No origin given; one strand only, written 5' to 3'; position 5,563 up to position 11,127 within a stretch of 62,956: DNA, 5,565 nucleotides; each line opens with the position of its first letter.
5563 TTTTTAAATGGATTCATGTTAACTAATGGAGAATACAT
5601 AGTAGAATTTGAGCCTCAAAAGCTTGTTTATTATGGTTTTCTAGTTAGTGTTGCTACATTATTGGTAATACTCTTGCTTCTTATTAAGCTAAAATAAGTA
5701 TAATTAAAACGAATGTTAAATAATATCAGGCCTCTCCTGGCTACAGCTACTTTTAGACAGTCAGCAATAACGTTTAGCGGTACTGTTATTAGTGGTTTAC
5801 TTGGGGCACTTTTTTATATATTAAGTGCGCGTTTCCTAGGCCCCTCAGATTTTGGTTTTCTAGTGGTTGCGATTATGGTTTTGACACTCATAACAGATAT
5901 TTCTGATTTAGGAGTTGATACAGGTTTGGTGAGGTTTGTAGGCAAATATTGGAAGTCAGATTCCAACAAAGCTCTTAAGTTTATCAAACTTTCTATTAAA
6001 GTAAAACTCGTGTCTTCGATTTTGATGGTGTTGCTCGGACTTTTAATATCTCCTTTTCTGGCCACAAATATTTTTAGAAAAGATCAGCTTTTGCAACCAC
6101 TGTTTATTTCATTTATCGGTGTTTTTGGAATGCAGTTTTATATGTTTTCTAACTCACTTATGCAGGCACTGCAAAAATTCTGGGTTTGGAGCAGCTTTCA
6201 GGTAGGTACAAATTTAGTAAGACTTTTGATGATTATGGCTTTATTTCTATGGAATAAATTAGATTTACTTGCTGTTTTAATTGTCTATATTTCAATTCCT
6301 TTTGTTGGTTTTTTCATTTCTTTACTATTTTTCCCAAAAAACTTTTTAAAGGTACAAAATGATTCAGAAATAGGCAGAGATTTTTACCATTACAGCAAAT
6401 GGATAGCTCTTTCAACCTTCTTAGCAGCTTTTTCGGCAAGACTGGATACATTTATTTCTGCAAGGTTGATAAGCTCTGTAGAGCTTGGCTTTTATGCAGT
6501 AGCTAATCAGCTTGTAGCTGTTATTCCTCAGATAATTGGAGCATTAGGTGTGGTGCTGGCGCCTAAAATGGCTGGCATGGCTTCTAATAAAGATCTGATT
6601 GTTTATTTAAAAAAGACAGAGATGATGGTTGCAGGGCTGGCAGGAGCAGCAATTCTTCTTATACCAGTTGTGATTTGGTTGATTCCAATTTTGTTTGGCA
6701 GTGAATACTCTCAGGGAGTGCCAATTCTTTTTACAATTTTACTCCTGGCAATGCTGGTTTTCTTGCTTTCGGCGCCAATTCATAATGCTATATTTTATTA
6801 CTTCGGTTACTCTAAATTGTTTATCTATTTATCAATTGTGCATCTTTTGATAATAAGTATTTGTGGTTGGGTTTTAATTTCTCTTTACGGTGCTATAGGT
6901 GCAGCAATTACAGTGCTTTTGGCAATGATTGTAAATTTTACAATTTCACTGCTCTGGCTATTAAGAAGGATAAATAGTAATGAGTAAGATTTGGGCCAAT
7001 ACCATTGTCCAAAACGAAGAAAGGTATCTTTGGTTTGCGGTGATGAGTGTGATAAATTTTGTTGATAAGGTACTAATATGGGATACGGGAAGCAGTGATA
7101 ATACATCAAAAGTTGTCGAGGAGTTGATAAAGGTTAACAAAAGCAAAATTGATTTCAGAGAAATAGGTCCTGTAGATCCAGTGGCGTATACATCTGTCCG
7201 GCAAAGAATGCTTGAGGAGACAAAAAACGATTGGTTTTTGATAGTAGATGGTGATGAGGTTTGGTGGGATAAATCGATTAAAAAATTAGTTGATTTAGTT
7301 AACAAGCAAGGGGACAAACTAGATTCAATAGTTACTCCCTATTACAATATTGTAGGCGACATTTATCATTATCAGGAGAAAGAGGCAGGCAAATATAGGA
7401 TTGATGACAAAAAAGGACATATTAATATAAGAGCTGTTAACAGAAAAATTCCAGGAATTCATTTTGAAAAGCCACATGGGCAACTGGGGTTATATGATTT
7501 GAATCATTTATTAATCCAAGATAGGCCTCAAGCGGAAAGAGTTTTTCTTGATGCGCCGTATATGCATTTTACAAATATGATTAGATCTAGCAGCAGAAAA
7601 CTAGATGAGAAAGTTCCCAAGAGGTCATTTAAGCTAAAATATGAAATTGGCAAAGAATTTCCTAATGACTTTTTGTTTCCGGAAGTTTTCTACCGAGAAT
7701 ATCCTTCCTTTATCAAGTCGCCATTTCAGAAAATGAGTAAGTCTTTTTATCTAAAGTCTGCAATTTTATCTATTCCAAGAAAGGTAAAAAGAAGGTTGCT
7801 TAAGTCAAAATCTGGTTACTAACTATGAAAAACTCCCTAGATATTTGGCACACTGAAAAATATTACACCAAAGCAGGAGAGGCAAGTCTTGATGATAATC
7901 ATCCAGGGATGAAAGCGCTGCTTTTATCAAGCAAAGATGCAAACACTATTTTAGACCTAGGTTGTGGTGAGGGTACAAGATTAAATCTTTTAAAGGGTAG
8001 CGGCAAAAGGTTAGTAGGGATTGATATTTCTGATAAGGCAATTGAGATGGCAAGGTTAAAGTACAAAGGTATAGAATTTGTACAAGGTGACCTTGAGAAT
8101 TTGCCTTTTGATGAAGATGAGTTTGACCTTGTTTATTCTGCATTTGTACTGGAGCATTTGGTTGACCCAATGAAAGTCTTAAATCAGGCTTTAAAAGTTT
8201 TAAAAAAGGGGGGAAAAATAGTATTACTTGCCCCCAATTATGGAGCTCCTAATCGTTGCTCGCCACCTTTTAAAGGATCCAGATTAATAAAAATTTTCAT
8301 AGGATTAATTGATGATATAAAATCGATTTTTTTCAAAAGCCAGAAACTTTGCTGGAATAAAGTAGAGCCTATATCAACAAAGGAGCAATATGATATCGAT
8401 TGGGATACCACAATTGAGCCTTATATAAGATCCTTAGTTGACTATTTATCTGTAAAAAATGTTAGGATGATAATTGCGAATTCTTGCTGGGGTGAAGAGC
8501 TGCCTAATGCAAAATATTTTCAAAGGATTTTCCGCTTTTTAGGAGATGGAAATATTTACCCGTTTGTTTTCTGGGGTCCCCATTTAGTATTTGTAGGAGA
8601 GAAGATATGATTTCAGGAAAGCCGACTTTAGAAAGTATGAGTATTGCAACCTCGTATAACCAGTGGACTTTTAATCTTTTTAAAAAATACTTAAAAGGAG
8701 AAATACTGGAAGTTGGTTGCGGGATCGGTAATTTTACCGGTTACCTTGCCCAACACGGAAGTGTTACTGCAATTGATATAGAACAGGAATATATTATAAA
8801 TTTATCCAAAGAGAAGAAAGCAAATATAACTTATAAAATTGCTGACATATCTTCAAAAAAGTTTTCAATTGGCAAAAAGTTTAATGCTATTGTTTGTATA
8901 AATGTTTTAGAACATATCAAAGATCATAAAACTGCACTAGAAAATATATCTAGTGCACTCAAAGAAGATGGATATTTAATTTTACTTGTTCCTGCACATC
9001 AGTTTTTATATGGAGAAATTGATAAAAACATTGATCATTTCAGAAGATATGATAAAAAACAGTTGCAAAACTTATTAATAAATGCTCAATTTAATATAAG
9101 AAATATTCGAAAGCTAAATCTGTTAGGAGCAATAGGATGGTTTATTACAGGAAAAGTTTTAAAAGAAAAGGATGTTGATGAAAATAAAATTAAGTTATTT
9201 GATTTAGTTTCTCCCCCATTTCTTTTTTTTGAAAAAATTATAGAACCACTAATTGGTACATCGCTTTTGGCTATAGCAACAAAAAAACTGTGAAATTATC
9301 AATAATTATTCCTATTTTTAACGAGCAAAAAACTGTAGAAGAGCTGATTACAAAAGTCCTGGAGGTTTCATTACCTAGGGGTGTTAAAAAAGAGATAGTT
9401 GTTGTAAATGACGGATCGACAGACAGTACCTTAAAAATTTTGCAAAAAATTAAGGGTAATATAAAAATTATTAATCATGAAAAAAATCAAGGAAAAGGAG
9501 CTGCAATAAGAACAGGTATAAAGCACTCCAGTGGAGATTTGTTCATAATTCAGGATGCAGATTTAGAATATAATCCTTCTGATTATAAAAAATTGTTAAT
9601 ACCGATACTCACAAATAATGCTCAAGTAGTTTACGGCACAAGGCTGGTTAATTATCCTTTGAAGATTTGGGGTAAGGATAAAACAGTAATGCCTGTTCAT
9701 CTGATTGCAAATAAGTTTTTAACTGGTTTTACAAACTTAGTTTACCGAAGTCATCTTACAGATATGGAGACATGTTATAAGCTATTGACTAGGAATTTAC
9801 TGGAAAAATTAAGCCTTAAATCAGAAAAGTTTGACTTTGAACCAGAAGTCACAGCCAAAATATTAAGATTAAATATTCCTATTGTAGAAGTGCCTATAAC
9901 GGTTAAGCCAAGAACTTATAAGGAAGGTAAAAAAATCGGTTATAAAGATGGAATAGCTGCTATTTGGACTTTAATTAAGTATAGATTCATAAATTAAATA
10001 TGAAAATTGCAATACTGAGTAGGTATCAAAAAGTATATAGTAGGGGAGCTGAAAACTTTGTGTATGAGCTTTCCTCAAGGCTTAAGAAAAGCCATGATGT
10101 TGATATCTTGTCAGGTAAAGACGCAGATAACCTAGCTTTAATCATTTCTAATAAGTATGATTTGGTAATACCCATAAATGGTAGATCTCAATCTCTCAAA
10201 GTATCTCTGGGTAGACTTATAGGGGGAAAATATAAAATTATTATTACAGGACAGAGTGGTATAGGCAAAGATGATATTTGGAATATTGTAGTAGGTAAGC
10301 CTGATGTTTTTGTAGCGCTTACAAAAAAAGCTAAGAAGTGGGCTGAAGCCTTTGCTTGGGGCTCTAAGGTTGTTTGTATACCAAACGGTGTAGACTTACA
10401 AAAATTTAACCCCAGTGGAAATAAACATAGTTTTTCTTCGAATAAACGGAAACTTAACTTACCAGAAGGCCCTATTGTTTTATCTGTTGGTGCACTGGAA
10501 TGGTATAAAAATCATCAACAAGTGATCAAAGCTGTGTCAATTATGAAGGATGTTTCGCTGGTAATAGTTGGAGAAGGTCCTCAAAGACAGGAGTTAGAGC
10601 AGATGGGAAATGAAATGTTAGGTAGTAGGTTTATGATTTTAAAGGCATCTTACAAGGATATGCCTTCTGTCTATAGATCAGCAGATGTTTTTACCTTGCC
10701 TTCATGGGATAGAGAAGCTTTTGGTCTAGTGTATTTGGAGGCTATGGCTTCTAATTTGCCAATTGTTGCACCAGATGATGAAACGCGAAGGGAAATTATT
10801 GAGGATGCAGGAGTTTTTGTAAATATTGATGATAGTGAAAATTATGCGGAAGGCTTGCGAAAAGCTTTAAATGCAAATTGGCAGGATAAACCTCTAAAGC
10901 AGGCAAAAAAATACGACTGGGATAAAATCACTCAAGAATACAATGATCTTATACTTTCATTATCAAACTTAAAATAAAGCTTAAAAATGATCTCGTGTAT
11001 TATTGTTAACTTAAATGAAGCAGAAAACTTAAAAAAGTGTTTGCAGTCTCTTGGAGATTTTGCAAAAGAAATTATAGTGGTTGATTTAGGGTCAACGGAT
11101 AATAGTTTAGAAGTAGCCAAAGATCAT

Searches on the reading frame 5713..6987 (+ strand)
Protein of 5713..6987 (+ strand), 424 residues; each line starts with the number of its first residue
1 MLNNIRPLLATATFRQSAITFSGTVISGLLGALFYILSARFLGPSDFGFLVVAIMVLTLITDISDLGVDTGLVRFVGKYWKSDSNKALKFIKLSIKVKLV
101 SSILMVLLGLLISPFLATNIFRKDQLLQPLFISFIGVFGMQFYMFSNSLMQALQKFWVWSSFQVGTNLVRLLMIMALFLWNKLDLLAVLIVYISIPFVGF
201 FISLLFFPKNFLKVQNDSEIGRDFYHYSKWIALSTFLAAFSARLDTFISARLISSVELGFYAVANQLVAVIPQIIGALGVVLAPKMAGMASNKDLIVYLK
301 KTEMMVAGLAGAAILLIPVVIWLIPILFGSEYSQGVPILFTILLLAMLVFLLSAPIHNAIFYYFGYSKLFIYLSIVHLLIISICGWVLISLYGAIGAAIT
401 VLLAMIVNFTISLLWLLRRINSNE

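Call 5: search_protein_families(library=pfam, proteins=[window:5713-6987:+], max_evalue=0.01)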
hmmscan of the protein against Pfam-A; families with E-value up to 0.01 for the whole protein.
window:5713-6987:+ (424 aa): 2 families
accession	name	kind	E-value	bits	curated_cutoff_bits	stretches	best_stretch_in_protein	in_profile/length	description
PF01943.22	Polysacc_synt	-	4.9e-24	85.6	28.2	1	17-287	5-271/274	Polysaccharide biosynthesis protein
PF13440.11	Polysacc_synt_3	-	1.4e-19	70.9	23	1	39-336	3-292/293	Polysaccharide biosynthesis protein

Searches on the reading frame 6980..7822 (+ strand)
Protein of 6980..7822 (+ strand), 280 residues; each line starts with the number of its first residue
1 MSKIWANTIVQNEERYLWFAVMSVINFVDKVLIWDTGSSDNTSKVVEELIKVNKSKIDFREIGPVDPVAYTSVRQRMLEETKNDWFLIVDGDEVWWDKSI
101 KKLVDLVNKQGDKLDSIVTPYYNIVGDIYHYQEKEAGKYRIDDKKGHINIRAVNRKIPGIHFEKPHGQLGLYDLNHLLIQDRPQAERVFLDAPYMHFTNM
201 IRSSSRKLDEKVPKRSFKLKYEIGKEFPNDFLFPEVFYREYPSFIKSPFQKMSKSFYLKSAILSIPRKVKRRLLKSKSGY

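Call 6: search_protein_families(library=pfam, proteins=[window:6980-7822:+], max_evalue=0.001)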
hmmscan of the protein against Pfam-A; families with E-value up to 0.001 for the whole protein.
window:6980-7822:+ (280 aa): 2 families
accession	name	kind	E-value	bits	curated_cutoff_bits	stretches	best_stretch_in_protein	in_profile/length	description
PF00535.33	Glycos_transf_2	-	1.3e-11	45.2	23.3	1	10-146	6-145/168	Glycosyl transferase family 2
PF13704.12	Glyco_tranf_2_4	-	0.00044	21.1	27.5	1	26-96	16-85/98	Glycosyl transferase family 2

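Call 62: search_protein_families(library=ncbifam, proteins=[window:6980-7822:+], max_evalue=0.001)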
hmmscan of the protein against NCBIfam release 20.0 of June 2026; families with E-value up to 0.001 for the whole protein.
window:6980-7822:+ (280 aa): 0 families

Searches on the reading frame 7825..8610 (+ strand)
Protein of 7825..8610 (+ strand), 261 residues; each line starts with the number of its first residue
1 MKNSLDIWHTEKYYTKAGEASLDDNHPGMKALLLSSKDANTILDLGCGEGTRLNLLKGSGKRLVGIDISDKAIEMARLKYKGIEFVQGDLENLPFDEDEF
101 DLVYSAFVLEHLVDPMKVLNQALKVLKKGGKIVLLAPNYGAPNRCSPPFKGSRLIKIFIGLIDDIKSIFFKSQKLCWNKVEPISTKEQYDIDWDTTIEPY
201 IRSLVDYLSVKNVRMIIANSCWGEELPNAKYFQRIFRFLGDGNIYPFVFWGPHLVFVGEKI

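Call 6: search_protein_families(library=pfam, proteins=[window:7825-8610:+], max_evalue=0.001)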
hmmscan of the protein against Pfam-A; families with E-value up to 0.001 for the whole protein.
window:7825-8610:+ (261 aa): 14 families
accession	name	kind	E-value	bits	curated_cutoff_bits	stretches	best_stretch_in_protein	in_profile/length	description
PF08241.18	Methyltransf_11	-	1.5e-25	90.1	21.2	1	43-134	1-95/95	Methyltransferase domain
PF13847.12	Methyltransf_31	-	1.2e-22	80.6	27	1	37-138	2-113/145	Methyltransferase domain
PF13649.12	Methyltransf_25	-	6.9e-22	78.4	27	1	42-130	1-97/97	Methyltransferase domain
PF13489.12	Methyltransf_23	-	4e-18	66.1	27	1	32-139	16-121/164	Methyltransferase domain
PF08242.18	Methyltransf_12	-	1.5e-15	58.1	30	1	43-132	1-98/98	Methyltransferase domain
PF01209.24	Ubie_methyltran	-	1.7e-13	50.9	20.1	1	35-135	44-152/233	ubiE/COQ5 methyltransferase family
PF07021.18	MetW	-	4.4e-11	43.2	21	1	37-141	12-114/193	Methionine biosynthesis protein MetW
PF08003.17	Methyltransf_9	-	2.7e-07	30.3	23.8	1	35-135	112-218/315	Protein of unknown function (DUF1698)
PF03291.22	mRNA_G-N7_MeTrfase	-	4.3e-05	23.2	26.6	1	38-83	61-107/315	mRNA (guanine-N(7))-methyltransferase domain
PF01555.25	N6_N4_Mtase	-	4.5e-05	24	26.7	0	7-76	143-219/221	DNA methylase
PF05401.17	NodS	-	4.5e-05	23.8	24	1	31-124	36-130/201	Nodulation protein S (NodS)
PF05724.17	TPMT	-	5.2e-05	23.5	26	0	37-149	36-168/218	Thiopurine S-methyltransferase (TPMT)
PF05175.20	MTS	-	7e-05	23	23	1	34-136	27-140/170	Methyltransferase small domain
PF05219.18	DREV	-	0.00083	19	26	0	35-134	91-186/265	DREV methyltransferase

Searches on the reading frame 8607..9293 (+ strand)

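Call 6: search_protein_families(library=pfam, proteins=[window:8607-9293:+], max_evalue=0.001)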
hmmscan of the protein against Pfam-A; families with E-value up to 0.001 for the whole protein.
window:8607-9293:+ (228 aa): 11 families
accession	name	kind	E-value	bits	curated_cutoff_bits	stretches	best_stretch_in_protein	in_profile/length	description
PF13489.12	Methyltransf_23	-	4.1e-18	66.1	27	1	28-165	21-162/164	Methyltransferase domain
PF08241.18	Methyltransf_11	-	3.7e-16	60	21.2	1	34-126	1-95/95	Methyltransferase domain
PF08242.18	Methyltransf_12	-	3e-15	57.2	30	1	34-124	1-98/98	Methyltransferase domain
PF13649.12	Methyltransf_25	-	7.2e-15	55.9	27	1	33-122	1-97/97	Methyltransferase domain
PF13847.12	Methyltransf_31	-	3e-12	46.9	27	1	32-130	6-113/145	Methyltransferase domain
PF05401.17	NodS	-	3.4e-11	43.8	24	1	31-126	45-144/201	Nodulation protein S (NodS)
PF05219.18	DREV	-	3.2e-05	23.6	26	1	31-133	96-195/265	DREV methyltransferase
PF02353.26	CMAS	-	3.7e-05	23.6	27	1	32-126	65-164/273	Mycolic acid cyclopropane synthetase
PF03848.20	TehB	-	8.6e-05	22.5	20.4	1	31-125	32-131/193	Tellurite resistance protein TehB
PF01739.24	CheR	-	0.00011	22.1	27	1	65-126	111-173/195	CheR methyltransferase, SAM binding domain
PF01728.25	FtsJ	-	0.00032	21.1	24.1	1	22-97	16-97/181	FtsJ-like methyltransferase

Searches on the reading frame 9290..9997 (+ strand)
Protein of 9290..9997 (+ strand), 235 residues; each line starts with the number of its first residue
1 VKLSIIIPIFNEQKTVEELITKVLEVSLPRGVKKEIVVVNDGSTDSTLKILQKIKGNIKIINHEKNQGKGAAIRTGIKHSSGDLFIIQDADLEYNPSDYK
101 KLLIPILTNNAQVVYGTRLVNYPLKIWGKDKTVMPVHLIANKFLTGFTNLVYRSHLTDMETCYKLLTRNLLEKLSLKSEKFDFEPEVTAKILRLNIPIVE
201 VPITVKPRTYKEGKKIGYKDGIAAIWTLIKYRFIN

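Call 6: search_protein_families(library=pfam, proteins=[window:9290-9997:+], max_evalue=0.001)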
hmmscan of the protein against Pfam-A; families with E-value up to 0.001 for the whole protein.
window:9290-9997:+ (235 aa): 3 families
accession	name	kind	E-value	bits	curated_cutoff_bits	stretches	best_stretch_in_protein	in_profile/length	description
PF00535.33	Glycos_transf_2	-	2.6e-34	119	23.3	1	4-173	1-166/168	Glycosyl transferase family 2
PF10111.15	Glyco_tranf_2_2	-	5.7e-07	29.7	27.3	1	4-112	1-112/276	Glycosyltransferase like family 2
PF13641.12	Glyco_tranf_2_3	-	1e-05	26.1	27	1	3-97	3-102/230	Glycosyltransferase like family 2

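Call 62: search_protein_families(library=ncbifam, proteins=[window:9290-9997:+], max_evalue=0.001)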
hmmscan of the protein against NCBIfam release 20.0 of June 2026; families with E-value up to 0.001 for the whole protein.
window:9290-9997:+ (235 aa): 22 families
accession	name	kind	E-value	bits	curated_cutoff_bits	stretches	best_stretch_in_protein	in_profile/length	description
TIGR04182.1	glyco_TIGR04182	equivalog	2.4e-30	105.9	325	1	3-231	2-217/293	S-layer glycoprotein N-glycosyltransferase AglJ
NF047588.1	GlcsyltransPgfSStrep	equivalog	6.1e-19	68.4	500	1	1-175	1-168/308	glycosyltransferase PgfS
NF058614.1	PPMAGASynPpgS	equivalog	1.3e-18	67.2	370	1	5-222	4-213/226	polyprenyl-phospho-N-acetylgalactosaminyl synthase PpgS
TIGR03937.1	PgaC_IcaA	equivalog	2.7e-18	66.1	422.3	1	2-95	46-139/407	poly-beta-1,6-N-acetyl-D-glucosamine synthase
NF007986.1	PRK10714.1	equivalog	1.3e-15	57.2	529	1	2-124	7-131/316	undecaprenyl-phosphate 4-deoxy-4-formamido-L-arabinose transferase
NF007482.0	PRK10073.1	equivalog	9.8e-15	54.4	423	1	2-113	7-117/334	glycosyltransferase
TIGR04283.1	glyco_like_mftF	equivalog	1.7e-14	53.9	182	1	3-112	1-102/221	TIGR04283 family arsenosugar biosynthesis glycosyltransferase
NF010496.0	PRK13915.1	equivalog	1.1e-13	50.9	262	1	2-115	32-150/307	glucosyl-3-phosphoglycerate synthase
NF041875.1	EPS_EpsD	equivalog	5.5e-13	49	370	1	3-101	1-99/325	exopolysaccharide biosynthesis glycosyltransferase EpsD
TIGR03965.1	mycofact_glyco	equivalog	6.5e-11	41.8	280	1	3-106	76-179/467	mycofactocin biosynthesis glycosyltransferase MftF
NF047683.1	TeichurnBiosyTuaG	equivalog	1e-09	38.4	400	1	3-107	8-112/252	teichuronic acid biosynthesis protein TuaG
TIGR03111.1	glyc2_xrt_Gpos1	hypoth_equivalog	1.2e-08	34.2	363.95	1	3-106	51-156/439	TIGR03111 family XrtG-associated glycosyltransferase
NF053739.1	GlytfEpsEBac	equivalog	3e-08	33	450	1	2-92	2-93/265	glycosyltransferase EpsE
NF041391.1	DPhHxTase_Halo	equivalog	5.8e-08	32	375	1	10-204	4-182/213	dolichyl-phosphate hexose transferase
NF038302.1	EPS_HpsE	equivalog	1.3e-07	30.9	300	1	1-91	1-96/307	hormogonium polysaccharide biosynthesis glycosyltransferase HpsE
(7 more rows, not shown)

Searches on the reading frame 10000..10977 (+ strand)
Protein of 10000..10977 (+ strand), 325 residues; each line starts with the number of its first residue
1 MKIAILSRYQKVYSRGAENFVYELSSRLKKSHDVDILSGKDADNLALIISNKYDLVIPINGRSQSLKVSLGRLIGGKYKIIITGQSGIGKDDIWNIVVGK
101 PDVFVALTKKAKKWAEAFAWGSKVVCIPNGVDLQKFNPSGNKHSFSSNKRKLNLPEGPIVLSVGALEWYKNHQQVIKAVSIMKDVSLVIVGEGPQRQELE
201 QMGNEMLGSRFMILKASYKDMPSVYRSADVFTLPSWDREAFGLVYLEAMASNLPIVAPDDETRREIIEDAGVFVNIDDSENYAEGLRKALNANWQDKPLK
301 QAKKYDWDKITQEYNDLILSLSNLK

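Call 6: search_protein_families(library=pfam, proteins=[window:10000-10977:+], max_evalue=0.001)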
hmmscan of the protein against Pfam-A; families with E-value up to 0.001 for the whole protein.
window:10000-10977:+ (325 aa): 4 families
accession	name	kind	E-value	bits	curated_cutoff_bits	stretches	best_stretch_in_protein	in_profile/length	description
PF00534.26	Glycos_transf_1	-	7e-30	104.2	26.4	1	148-297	5-160/172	Glycosyl transferases group 1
PF13692.12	Glyco_trans_1_4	-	8e-26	91.4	27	1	158-291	2-141/142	Glycosyl transferases group 1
PF13439.12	Glyco_transf_4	-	6.2e-07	30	28.5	0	95-134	128-169/170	Glycosyltransferase Family 4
PF20706.3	GT4-conflict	-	5.9e-05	22.6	26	1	156-259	196-312/385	Family 4 Glycosyltransferase in conflict systems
